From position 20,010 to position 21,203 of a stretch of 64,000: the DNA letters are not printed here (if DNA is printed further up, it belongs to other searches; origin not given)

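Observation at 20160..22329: Orphan dpaA translationally coupled to a Cys-rich Gid-family flavoprotein instead of dpaB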

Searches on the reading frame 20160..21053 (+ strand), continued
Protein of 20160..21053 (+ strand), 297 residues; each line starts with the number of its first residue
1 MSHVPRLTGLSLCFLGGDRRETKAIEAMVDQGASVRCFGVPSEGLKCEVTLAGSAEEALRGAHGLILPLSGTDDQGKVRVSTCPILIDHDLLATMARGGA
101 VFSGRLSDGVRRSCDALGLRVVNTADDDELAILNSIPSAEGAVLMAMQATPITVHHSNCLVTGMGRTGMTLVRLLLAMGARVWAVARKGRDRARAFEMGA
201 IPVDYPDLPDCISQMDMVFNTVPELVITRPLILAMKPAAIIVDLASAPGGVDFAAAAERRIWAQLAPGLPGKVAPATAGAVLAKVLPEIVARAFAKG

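Call 60: search_protein_families(library=pfam, proteins=[L136:2250-3965:-, L136:3962-5182:-, L136:5197-6573:-, L136:6729-7952:+, L136:7959-8879:+, L136:8876-10285:+, L136:10382-11251:+, L136:11335-12504:-, L136:12319-13503:+, L136:13616-14209:+], max_evalue=0.0001)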
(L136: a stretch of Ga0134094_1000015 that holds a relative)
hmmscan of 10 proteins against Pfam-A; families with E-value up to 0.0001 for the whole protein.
L136:2250-3965:- (571 aa): 2 families
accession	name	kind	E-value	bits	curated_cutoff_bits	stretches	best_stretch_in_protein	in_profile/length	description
PF00437.27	T2SSE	-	5.9e-136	453.4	24.9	1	177-564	2-369/370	Type II/IV secretion system protein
PF05157.20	MshEN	-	1.3e-14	54.4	23.1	1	62-148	2-86/90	MshEN domain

L136:3962-5182:- (406 aa): 5 families
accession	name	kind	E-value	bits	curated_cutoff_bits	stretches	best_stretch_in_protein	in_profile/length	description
PF13439.12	Glyco_transf_4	-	6.1e-40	137.5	28.5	1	24-192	1-170/170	Glycosyltransferase Family 4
PF00534.26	Glycos_transf_1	-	6.5e-39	133.7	26.4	1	198-357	2-163/172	Glycosyl transferases group 1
PF13692.12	Glyco_trans_1_4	-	2e-37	129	27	1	212-352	2-142/142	Glycosyl transferases group 1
PF13579.12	Glyco_trans_4_4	-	4.4e-25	89.3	29.7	1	26-187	2-158/158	Glycosyl transferase 4-like domain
PF20706.3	GT4-conflict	-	1.5e-08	34.5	26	1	210-333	196-327/385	Family 4 Glycosyltransferase in conflict systems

L136:5197-6573:- (458 aa): 1 family
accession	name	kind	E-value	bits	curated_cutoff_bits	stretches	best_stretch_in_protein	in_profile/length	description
PF00132.30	Hexapep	-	1.5e-06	28.1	27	0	282-317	1-36/36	Bacterial transferase hexapeptide (six repeats)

L136:6729-7952:+ (407 aa): 2 families
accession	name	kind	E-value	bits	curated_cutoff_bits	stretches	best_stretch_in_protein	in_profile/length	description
PF00768.25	Peptidase_S11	-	4e-63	213.5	27.6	1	68-288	9-237/239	D-alanyl-D-alanine carboxypeptidase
PF07943.18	PBP5_C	-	4.7e-12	46.3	21.2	1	308-395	3-90/91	Penicillin-binding protein 5, C-terminal domain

L136:7959-8879:+ (306 aa): 4 families
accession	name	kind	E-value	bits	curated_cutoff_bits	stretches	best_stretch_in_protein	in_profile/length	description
PF16924.11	DpaA_N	-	1.6e-15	57.7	29.2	1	23-132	4-115/116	Dipicolinate synthase subunit A N-terminal domain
PF03807.23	F420_oxidored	-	2.1e-05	25.5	21.6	0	168-253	3-92/94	NADP oxidoreductase coenzyme F420-dependent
PF01488.26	Shikimate_DH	-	2.4e-05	24.8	24.3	1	161-256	9-115/138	Shikimate / quinate 5-dehydrogenase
PF02826.25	2-Hacid_dh_C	-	4.4e-05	23.4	25.1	0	159-241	31-115/178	D-isomer specific 2-hydroxyacid dehydrogenase, NAD binding domain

L136:8876-10285:+ (469 aa): 5 families
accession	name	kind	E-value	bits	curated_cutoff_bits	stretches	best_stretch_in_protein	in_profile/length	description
PF01134.28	GIDA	-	4.5e-30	105.4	22.1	2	49-226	2-173/391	Glucose inhibited division protein A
PF12831.13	FAD_oxidored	-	1.7e-14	54.4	27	1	49-194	2-147/416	FAD dependent oxidoreductase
PF07992.20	Pyr_redox_2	-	1.6e-07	31.5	26.1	1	48-85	2-39/291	Pyridine nucleotide-disulphide oxidoreductase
PF00070.33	Pyr_redox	-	3.2e-05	24.8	22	1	48-82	1-35/82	Pyridine nucleotide-disulphide oxidoreductase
PF00890.30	FAD_binding_2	-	7.2e-05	22.6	20.4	0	48-79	1-32/414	FAD binding domain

L136:10382-11251:+ (289 aa): 2 families
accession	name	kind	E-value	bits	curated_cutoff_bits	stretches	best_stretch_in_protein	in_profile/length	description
PF02588.21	YitT_membrane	-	6e-55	186.3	24.3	1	12-218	2-204/205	Uncharacterised 5xTM membrane BCR, YitT family COG1284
PF10035.14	DUF2179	-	8.5e-21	74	22.8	1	224-278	1-55/55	Uncharacterized protein conserved in bacteria (DUF2179)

L136:11335-12504:- (389 aa): 3 families
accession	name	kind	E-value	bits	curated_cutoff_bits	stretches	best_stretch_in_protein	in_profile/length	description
PF25137.1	ADH_Fe_C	-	6.5e-50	170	27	1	194-388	1-193/194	Fe-containing alcohol dehydrogenase family, C-terminal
PF00465.25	Fe-ADH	-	2.5e-44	151.3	31.3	1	10-183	1-168/168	Iron-containing alcohol dehydrogenase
PF13685.12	Fe-ADH_2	-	1.1e-09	38.9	28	1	16-118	3-98/149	Iron-containing alcohol dehydrogenase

L136:12319-13503:+ (394 aa): 1 family
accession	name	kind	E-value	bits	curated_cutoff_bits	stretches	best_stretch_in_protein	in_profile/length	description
PF00892.27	EamA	-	1.7e-33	116.2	28.2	2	241-377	2-134/135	EamA-like transporter family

L136:13616-14209:+ (197 aa): 0 families

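Call 66: find_encoding_contigs(protein=P0141, flank=1000, max_places=10)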
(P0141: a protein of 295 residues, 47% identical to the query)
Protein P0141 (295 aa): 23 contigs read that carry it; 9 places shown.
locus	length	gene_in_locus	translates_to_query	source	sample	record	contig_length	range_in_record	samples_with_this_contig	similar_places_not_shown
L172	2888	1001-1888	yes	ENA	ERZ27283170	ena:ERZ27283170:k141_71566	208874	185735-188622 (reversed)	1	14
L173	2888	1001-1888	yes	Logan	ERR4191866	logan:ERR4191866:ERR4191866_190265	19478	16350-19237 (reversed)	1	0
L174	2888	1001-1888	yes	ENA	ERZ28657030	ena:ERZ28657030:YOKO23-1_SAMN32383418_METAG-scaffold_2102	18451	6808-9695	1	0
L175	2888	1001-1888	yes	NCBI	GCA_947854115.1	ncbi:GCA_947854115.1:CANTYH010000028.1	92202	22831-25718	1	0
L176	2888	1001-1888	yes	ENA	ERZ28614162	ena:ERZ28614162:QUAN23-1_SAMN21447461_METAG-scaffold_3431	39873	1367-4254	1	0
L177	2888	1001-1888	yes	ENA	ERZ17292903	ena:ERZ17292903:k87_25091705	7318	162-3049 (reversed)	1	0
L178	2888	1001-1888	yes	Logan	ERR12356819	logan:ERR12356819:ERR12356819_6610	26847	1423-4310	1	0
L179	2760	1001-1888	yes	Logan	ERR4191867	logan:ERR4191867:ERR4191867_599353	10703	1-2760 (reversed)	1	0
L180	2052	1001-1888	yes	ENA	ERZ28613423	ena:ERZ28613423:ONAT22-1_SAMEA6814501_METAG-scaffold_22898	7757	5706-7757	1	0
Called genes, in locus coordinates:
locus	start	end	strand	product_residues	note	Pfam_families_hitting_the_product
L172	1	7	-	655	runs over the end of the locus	PF00005:ABC_tran, PF00006:ATP-synt_ab (faint), PF02463:SMC_N (faint), PF13555:AAA_29 (faint), PF13173:AAA_14 (faint), PF12848:ABC_tran_Xtn, PF00005:ABC_tran, PF16326:ABC_tran_CTD, +3 more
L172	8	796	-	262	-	PF02649:GCHY-1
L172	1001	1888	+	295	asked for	PF00070:Pyr_redox (faint), PF00107:ADH_zinc_N (faint), PF13241:NAD_binding_7 (faint), PF16924:DpaA_N, PF01262:AlaDh_PNT_C (weak), PF02826:2-Hacid_dh_C, PF01488:Shikimate_DH (faint)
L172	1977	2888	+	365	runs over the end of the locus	PF02424:ApbE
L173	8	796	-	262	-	PF02649:GCHY-1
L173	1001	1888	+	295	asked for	PF00070:Pyr_redox (faint), PF00107:ADH_zinc_N (faint), PF13241:NAD_binding_7 (faint), PF16924:DpaA_N, PF01262:AlaDh_PNT_C (weak), PF02826:2-Hacid_dh_C, PF01488:Shikimate_DH (faint)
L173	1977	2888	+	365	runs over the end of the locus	PF02424:ApbE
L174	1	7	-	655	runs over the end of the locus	PF00005:ABC_tran, PF00006:ATP-synt_ab (faint), PF02463:SMC_N (faint), PF13555:AAA_29 (faint), PF13173:AAA_14 (faint), PF12848:ABC_tran_Xtn, PF00005:ABC_tran, PF16326:ABC_tran_CTD, +3 more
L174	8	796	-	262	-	PF02649:GCHY-1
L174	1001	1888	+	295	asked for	PF00070:Pyr_redox (faint), PF00107:ADH_zinc_N (faint), PF13241:NAD_binding_7 (faint), PF16924:DpaA_N, PF01262:AlaDh_PNT_C (weak), PF02826:2-Hacid_dh_C, PF01488:Shikimate_DH (faint)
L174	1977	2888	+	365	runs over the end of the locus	PF02424:ApbE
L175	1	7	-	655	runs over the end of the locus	PF00005:ABC_tran, PF00006:ATP-synt_ab (faint), PF02463:SMC_N (faint), PF13555:AAA_29 (faint), PF13173:AAA_14 (faint), PF12848:ABC_tran_Xtn, PF00005:ABC_tran, PF16326:ABC_tran_CTD, +3 more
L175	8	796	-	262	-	PF02649:GCHY-1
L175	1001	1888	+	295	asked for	PF00070:Pyr_redox (faint), PF00107:ADH_zinc_N (faint), PF13241:NAD_binding_7 (faint), PF16924:DpaA_N, PF01262:AlaDh_PNT_C (weak), PF02826:2-Hacid_dh_C, PF01488:Shikimate_DH (faint)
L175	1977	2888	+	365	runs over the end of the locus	PF02424:ApbE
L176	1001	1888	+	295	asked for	PF00070:Pyr_redox (faint), PF00107:ADH_zinc_N (faint), PF13241:NAD_binding_7 (faint), PF16924:DpaA_N, PF01262:AlaDh_PNT_C (weak), PF02826:2-Hacid_dh_C, PF01488:Shikimate_DH (faint)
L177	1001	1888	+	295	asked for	PF00070:Pyr_redox (faint), PF00107:ADH_zinc_N (faint), PF13241:NAD_binding_7 (faint), PF16924:DpaA_N, PF01262:AlaDh_PNT_C (weak), PF02826:2-Hacid_dh_C, PF01488:Shikimate_DH (faint)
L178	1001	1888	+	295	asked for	PF00070:Pyr_redox (faint), PF00107:ADH_zinc_N (faint), PF13241:NAD_binding_7 (faint), PF16924:DpaA_N, PF01262:AlaDh_PNT_C (weak), PF02826:2-Hacid_dh_C, PF01488:Shikimate_DH (faint)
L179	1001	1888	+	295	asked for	PF00070:Pyr_redox (faint), PF00107:ADH_zinc_N (faint), PF13241:NAD_binding_7 (faint), PF16924:DpaA_N, PF01262:AlaDh_PNT_C (weak), PF02826:2-Hacid_dh_C, PF01488:Shikimate_DH (faint)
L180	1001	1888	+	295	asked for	PF00070:Pyr_redox (faint), PF00107:ADH_zinc_N (faint), PF13241:NAD_binding_7 (faint), PF16924:DpaA_N, PF01262:AlaDh_PNT_C (weak), PF02826:2-Hacid_dh_C, PF01488:Shikimate_DH (faint)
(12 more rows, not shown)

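Call 81: find_encoding_contigs(protein=P0155, flank=4000, max_places=1)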
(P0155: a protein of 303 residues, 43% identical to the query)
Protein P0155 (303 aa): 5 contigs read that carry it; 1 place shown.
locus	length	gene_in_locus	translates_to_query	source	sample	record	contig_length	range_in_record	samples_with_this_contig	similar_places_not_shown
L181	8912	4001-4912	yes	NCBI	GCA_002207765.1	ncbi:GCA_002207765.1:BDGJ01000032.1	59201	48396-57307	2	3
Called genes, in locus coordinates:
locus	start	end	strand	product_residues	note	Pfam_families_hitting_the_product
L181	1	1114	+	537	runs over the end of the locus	PF13183:Fer4_8, PF13534:Fer4_17 (weak), PF02754:CCG (weak)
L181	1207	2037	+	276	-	PF00795:CN_hydrolase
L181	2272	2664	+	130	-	PF02635:DsrE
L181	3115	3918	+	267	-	PF01113:DapB_N, PF05173:DapB_C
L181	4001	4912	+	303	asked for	PF03807:F420_oxidored (faint), PF13241:NAD_binding_7 (faint), PF16924:DpaA_N, PF01262:AlaDh_PNT_C (weak), PF02826:2-Hacid_dh_C, PF01488:Shikimate_DH (weak)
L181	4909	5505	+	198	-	PF02441:Flavoprotein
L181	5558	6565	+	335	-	PF01118:Semialdhyde_dh, PF02774:Semialdhyde_dhC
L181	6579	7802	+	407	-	PF00696:AA_kinase, PF13840:ACT_7, PF22468:ACT_9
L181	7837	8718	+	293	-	PF00701:DHDPS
